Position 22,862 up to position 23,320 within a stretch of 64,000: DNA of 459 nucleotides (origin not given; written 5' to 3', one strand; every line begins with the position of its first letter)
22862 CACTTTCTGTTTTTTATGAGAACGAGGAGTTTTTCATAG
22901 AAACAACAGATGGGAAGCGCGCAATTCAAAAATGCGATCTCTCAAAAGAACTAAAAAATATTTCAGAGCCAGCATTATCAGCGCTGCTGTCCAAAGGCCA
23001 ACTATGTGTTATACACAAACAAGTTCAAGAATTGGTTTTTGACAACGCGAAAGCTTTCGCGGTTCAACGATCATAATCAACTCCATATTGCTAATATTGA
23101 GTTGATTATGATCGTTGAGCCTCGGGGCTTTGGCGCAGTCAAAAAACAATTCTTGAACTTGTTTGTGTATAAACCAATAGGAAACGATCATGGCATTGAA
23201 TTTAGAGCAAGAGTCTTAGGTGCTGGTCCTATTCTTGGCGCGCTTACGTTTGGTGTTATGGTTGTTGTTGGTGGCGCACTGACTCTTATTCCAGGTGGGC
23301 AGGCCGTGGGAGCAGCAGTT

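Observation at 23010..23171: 158-bp MITE with a TA duplication precisely splitting a small membrane-protein gene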

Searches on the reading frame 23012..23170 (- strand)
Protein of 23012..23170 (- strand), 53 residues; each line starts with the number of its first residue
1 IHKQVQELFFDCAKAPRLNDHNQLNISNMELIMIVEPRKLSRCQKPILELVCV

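Call 40: find_homologous_proteins(query=A2, max_evalue=1)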
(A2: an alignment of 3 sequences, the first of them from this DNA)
Query A2 (3 sequences): 3 candidates shared short words with the query, none scored E <= 1.
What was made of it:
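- Tried and rejected: A search with MITE-encoded peptides, meant to find other copies inside called ORFs, returned nothing (call 40).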
